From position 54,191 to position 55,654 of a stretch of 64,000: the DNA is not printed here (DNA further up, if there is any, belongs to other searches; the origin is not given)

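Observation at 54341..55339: Possible HisG-HisE fusion (steps 1 and 2 of histidine biosynthesis in one polypeptide)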

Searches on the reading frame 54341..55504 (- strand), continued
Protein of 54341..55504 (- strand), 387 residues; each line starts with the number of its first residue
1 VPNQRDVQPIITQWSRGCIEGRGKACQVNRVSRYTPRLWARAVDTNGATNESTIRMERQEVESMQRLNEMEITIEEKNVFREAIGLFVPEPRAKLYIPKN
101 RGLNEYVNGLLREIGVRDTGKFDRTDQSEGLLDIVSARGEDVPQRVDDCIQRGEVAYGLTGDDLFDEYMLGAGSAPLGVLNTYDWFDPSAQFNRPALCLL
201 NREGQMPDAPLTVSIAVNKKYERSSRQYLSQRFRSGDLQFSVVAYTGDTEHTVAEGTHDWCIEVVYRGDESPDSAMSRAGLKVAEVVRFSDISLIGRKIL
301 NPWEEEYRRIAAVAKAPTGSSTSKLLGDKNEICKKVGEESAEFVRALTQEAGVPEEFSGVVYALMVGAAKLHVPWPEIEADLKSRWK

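Call 10: find_encoding_contigs(protein=P0064, flank=10000, max_places=2)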
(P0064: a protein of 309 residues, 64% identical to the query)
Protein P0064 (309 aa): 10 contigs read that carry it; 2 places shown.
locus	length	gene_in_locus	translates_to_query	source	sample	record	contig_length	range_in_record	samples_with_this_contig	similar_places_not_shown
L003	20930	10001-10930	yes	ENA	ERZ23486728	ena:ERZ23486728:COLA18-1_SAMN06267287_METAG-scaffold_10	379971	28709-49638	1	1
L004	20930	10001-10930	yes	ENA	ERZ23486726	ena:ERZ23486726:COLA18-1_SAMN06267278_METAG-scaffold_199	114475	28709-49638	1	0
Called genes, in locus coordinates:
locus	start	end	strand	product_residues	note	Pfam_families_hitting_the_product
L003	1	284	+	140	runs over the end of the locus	-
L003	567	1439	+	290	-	PF00795:CN_hydrolase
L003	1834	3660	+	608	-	PF02463:SMC_N (faint), PF13555:AAA_29 (faint), PF00005:ABC_tran, PF13238:AAA_18 (faint), PF13304:AAA_21 (faint), PF00005:ABC_tran, PF16326:ABC_tran_CTD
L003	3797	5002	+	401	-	PF22244:GCE_fung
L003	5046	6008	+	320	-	PF00248:Aldo_ket_red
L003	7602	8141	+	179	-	PF13302:Acetyltransf_3, PF13420:Acetyltransf_4 (weak), PF00583:Acetyltransf_1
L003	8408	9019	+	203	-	-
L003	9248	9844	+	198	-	PF01209:Ubie_methyltran (weak), PF13489:Methyltransf_23, PF13847:Methyltransf_31, PF08241:Methyltransf_11, PF08242:Methyltransf_12, PF13649:Methyltransf_25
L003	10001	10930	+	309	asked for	PF01634:HisG (weak), PF01503:PRA-PH (weak)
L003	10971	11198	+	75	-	PF13646:HEAT_2 (weak)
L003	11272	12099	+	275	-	PF12796:Ank_2, PF13857:Ank_5 (faint), PF00023:Ank (weak), PF13606:Ank_3 (faint), PF13637:Ank_4 (weak), PF12796:Ank_2, PF00023:Ank (weak)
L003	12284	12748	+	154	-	-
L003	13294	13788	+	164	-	-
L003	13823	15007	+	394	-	PF01321:Creatinase_N, PF00557:Peptidase_M24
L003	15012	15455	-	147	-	PF04480:DUF559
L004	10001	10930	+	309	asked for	PF01634:HisG (weak), PF01503:PRA-PH (weak)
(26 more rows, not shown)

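Call 11: find_encoding_contigs(protein=P0090, flank=10000, max_places=2)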
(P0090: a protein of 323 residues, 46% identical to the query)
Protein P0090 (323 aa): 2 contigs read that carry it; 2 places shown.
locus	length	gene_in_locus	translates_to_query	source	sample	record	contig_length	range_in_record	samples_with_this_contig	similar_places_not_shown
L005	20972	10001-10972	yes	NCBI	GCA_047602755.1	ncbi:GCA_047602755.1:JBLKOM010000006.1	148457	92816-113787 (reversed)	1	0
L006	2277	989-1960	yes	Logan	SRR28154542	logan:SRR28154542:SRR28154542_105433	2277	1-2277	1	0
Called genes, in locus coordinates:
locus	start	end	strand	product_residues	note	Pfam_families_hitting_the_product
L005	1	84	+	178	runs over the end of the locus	-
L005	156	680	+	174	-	-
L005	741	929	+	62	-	-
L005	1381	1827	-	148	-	PF00072:Response_reg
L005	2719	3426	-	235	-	PF09754:PAC2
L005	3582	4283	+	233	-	-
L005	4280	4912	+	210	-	PF13462:Thioredoxin_4, PF01323:DSBA (faint)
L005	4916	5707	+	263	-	-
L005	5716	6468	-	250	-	-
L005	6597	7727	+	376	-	PF05175:MTS, PF06325:PrmA, PF13489:Methyltransf_23 (weak), PF13847:Methyltransf_31, PF08241:Methyltransf_11 (weak), PF08242:Methyltransf_12 (faint), PF13649:Methyltransf_25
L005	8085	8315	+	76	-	-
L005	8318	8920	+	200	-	PF18306:LDcluster4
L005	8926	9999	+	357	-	PF00977:His_biosynth, PF01502:PRA-CH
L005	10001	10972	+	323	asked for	PF01634:HisG, PF01503:PRA-PH (weak)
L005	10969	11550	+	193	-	PF00475:IGPD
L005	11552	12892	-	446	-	PF02878:PGM_PMM_I, PF02879:PGM_PMM_II, PF02880:PGM_PMM_III, PF00408:PGM_PMM_IV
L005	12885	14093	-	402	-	PF00483:NTP_transferase, PF12804:NTP_transf_3 (weak), PF22640:ManC_GMP_beta-helix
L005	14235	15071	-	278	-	-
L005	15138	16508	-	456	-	-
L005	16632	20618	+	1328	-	PF13385:Laminin_G_3, PF19077:Big_13 (faint)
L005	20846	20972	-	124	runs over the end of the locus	-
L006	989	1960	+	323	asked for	PF01634:HisG, PF01503:PRA-PH (weak)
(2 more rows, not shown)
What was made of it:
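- Woesearchaeota locus L005: [His_biosynth+PRA-CH] -> HisGE -> IGPD (call 11).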

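Call 15: find_encoding_contigs(protein=P0068, flank=10000, max_places=1)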
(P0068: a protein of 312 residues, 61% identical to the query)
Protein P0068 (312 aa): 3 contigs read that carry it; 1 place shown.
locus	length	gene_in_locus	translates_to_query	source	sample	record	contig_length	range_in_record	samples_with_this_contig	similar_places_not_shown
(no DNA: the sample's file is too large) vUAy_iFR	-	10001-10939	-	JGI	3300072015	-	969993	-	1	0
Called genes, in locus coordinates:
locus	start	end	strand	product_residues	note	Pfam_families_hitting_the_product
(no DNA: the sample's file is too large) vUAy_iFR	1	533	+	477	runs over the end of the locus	PF02321:OEP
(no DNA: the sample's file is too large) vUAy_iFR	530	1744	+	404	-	PF25973:BSH_CzcB (faint), PF25917:BSH_RND, PF25967:RND-MFP_C (faint), PF25989:YknX_C (weak)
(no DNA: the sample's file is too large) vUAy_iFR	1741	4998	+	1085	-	PF00873:ACR_tran, PF02355:SecD_SecF_C (weak)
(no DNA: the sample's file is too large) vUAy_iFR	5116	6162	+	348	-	PF02445:NadA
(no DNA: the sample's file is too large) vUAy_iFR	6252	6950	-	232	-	PF02353:CMAS, PF13489:Methyltransf_23, PF01209:Ubie_methyltran (weak), PF05175:MTS (weak), PF13847:Methyltransf_31, PF08241:Methyltransf_11, PF08242:Methyltransf_12, PF13649:Methyltransf_25, +1 more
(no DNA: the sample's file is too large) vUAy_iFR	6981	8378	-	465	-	PF01546:Peptidase_M20, PF07687:M20_dimer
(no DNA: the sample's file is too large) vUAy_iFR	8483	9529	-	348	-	PF00953:Glycos_transf_4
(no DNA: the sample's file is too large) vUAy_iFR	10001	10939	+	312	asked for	PF01634:HisG (weak), PF01503:PRA-PH (weak)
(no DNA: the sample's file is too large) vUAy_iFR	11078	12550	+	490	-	PF01406:tRNA-synt_1e (faint), PF09334:tRNA-synt_1g, PF00133:tRNA-synt_1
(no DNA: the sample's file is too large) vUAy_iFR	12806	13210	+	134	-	PF01502:PRA-CH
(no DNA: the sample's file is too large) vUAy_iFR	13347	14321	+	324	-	PF13793:Pribosyltran_N, PF00156:Pribosyltran, PF14572:Pribosyl_synth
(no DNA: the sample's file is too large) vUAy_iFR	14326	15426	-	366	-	PF00144:Beta-lactamase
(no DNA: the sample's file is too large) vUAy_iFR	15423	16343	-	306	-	PF00962:A_deaminase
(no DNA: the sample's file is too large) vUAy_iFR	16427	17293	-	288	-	PF20067:SSL_N (faint), PF24684:Vgb_lyase (faint), PF08450:SGL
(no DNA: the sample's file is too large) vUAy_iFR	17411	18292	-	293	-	PF05721:PhyH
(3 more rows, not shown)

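Call 16: find_encoding_contigs(protein=P0082, flank=10000, max_places=1)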
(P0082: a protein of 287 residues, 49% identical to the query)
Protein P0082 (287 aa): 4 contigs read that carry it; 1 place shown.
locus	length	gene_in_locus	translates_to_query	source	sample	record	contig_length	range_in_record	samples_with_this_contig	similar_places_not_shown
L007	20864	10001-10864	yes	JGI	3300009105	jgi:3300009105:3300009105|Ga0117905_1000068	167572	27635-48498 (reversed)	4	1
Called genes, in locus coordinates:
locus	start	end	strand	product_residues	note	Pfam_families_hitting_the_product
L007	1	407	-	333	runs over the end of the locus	PF00389:2-Hacid_dh, PF02826:2-Hacid_dh_C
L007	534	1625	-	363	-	PF00266:Aminotran_5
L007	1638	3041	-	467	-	PF06245:DUF1015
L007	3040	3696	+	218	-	-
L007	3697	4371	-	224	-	-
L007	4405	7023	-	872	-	PF01326:PPDK_N, PF00391:PEP-utilizers, PF02896:PEP-utilizers_C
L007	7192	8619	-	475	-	PF02934:GatB_N, PF02637:GatB_Yqey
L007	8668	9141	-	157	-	-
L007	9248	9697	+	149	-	PF08279:HTH_11 (weak), PF13404:HTH_AsnC-type, PF13412:HTH_24, PF01037:AsnC_trans_reg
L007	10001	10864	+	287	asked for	PF01634:HisG, PF01503:PRA-PH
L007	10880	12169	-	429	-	PF18195:GatD_N, PF00710:Asparaginase, PF17763:Asparaginase_C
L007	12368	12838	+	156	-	PF20603:Bact_hydrolase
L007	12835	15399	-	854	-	PF02359:CDC48_N, PF02933:CDC48_2 (weak), PF05496:RuvB_N (weak), PF13191:AAA_16 (weak), PF00004:AAA, PF17862:AAA_lid_3, PF00004:AAA, PF17862:AAA_lid_3, +30 more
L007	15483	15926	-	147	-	-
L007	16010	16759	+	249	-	PF01925:TauE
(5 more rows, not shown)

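Call 17: find_encoding_contigs(protein=P0119, flank=10000, max_places=2)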
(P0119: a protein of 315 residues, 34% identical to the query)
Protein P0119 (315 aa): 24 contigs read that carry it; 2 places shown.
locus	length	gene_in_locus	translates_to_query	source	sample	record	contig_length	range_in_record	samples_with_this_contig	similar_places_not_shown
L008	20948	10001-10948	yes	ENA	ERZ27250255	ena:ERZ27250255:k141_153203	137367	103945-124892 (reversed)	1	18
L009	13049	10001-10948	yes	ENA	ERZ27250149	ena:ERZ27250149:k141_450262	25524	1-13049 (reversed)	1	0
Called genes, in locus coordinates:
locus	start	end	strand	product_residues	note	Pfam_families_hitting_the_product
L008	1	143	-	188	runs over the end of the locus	PF00300:His_Phos_1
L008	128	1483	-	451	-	PF00534:Glycos_transf_1, PF13692:Glyco_trans_1_4 (weak)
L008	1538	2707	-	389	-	PF13660:DUF4147, PF05161:MOFRL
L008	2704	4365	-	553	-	PF00128:Alpha-amylase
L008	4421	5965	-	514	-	-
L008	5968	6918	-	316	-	PF07584:BatA, PF00092:VWA, PF06707:DUF1194 (faint), PF13519:VWA_2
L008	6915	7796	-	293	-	PF01882:DUF58, PF13519:VWA_2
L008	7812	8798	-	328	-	PF00493:MCM (weak), PF20030:bpMoxR, PF00004:AAA (weak), PF07726:AAA_3, PF07728:AAA_5, PF17863:AAA_lid_2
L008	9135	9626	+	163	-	-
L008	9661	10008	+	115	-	-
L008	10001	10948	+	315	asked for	PF01634:HisG, PF01503:PRA-PH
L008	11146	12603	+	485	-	PF13393:tRNA-synt_His, PF00587:tRNA-synt_2b, PF03129:HGTP_anticodon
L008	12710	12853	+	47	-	-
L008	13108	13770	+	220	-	-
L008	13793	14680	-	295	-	PF00557:Peptidase_M24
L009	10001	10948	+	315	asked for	PF01634:HisG, PF01503:PRA-PH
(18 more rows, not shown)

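Call 18: search_solved_structures(query=window:54341-55339:-, max_evalue=10, show_alignments=3)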
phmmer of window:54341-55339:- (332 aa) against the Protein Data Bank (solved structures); distinct sequences matched with E-value up to 10: 5.
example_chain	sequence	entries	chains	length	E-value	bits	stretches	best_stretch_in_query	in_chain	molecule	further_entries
4f06_A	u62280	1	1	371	0.096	14.9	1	90-161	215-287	Extracellular ligand-binding receptor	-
5e7s_A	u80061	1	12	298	0.31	13.3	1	259-305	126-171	Lon protease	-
4ypm_A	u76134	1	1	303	0.31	13.2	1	259-305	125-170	Lon protease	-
8k3y_F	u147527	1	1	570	0.58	12.4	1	259-305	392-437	Lon protease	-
4ypl_A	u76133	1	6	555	0.58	12.4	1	259-305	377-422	Lon protease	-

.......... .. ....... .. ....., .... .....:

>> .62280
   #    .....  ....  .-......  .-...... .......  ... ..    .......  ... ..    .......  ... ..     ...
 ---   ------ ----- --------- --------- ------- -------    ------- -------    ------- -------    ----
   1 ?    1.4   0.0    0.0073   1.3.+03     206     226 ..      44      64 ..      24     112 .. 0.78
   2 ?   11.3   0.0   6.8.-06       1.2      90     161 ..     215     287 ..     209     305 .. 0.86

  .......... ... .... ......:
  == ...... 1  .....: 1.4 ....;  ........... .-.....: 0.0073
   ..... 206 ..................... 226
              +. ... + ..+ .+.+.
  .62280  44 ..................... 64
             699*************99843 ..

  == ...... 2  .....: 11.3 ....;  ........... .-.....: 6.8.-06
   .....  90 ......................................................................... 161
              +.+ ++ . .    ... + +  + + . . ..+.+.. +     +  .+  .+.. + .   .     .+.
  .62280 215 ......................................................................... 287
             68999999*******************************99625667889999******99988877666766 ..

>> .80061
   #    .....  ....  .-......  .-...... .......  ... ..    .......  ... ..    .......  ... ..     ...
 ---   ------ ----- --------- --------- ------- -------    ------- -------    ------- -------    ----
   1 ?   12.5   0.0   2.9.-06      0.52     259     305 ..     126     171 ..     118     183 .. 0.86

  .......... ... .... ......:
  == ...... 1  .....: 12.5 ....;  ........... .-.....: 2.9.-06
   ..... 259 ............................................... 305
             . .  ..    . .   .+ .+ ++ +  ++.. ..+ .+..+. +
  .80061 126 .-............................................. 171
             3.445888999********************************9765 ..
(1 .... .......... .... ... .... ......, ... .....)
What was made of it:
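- Tried and rejected: Single-sequence phmmer against PDB gave only noise (call 18).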

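Call 31: search_protein_families(library=pfam, proteins=[L014:6670-7626:+, L014:8502-9911:+, L014:11358-11909:-, L014:13013-14164:-, L030:8449-9399:-, L030:9487-9867:+, L030:11209-11988:-, L030:12000-13052:-, L032:9027-9878:+, L032:10688-11734:+], max_evalue=0.001)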
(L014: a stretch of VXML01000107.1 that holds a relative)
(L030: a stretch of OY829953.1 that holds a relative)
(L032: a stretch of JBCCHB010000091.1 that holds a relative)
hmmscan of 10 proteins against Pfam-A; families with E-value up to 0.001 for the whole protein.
L014:6670-7626:+ (318 aa): 1 family
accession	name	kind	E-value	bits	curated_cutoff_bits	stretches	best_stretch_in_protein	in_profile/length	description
PF05721.19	PhyH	-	6.1e-16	59.8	22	1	11-236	1-209/213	Phytanoyl-CoA dioxygenase (PhyH)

L014:8502-9911:+ (469 aa): 1 family
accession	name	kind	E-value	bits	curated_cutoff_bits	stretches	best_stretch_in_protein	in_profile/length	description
PF14229.12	DUF4332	-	1.8e-05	25.3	23.2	1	364-448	9-96/122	Domain of unknown function (DUF4332)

L014:11358-11909:- (183 aa): 0 families

L014:13013-14164:- (383 aa): 1 family
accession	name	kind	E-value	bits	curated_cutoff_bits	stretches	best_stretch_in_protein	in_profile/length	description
PF05721.19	PhyH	-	1.6e-21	78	22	1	72-313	1-211/213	Phytanoyl-CoA dioxygenase (PhyH)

L030:8449-9399:- (316 aa): 2 families
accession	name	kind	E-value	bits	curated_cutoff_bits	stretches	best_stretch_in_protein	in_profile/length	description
PF01729.25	QRPTase_C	-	1.3e-50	171.8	23.1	1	143-312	1-169/169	Quinolinate phosphoribosyl transferase, C-terminal domain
PF02749.22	QRPTase_N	-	1.8e-18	67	27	1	55-141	1-82/82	Quinolinate phosphoribosyl transferase, N-terminal domain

L030:9487-9867:+ (126 aa): 2 families
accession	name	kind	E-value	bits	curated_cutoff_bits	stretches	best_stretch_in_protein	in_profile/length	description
PF00903.31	Glyoxalase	-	2.8e-20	73.3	20.6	1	5-122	3-121/121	Glyoxalase/Bleomycin resistance protein/Dioxygenase superfamily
PF13669.12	Glyoxalase_4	-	6e-07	30.2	27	1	6-111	2-109/109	Glyoxalase/Bleomycin resistance protein/Dioxygenase superfamily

L030:11209-11988:- (259 aa): 1 family
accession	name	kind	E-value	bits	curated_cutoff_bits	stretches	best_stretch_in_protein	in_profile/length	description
PF00528.27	BPD_transp_1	-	3.9e-05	23.9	26.4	1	96-250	14-170/184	Binding-protein-dependent transport system inner membrane component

L030:12000-13052:- (350 aa): 2 families
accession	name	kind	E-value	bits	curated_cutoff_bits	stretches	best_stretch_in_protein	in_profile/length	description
PF00528.27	BPD_transp_1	-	2.3e-21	76.8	26.4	1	120-343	1-183/184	Binding-protein-dependent transport system inner membrane component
PF19300.4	BPD_transp_1_N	-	2e-10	41.3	23.8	1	23-87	11-76/114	Binding-prot-dependent transport system membrane comp, N-term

L032:9027-9878:+ (283 aa): 1 family
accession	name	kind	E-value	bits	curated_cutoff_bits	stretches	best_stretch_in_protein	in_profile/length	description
PF02517.21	Rce1-like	-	1.2e-12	48.4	22.4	1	136-224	4-93/93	Type II CAAX prenyl endopeptidase Rce1-like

L032:10688-11734:+ (348 aa): 3 families
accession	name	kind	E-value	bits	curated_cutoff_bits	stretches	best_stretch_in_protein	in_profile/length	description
PF08240.17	ADH_N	-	6.2e-28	97.5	23.5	1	28-144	2-104/104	Alcohol dehydrogenase GroES-like domain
PF00107.32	ADH_zinc_N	-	4.9e-21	75.5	31.8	1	182-308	1-128/129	Zinc-binding dehydrogenase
PF13602.12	ADH_zinc_N_2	-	2.2e-07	32.3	27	1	216-334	2-123/134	Zinc-binding dehydrogenase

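Call 51: search_protein_families(library=pfam, proteins=[P0118], max_evalue=0.001)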
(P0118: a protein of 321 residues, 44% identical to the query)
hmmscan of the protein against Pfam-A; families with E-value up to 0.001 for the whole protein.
P0118 (321 aa): 2 families
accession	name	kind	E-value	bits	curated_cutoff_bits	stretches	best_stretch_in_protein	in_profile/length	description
PF01502.23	PRA-CH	-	6.3e-29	100.1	27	1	237-316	1-74/74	Phosphoribosyl-AMP cyclohydrolase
PF01634.23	HisG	-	4.7e-07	30.3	25.5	1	67-202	5-136/158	ATP phosphoribosyltransferase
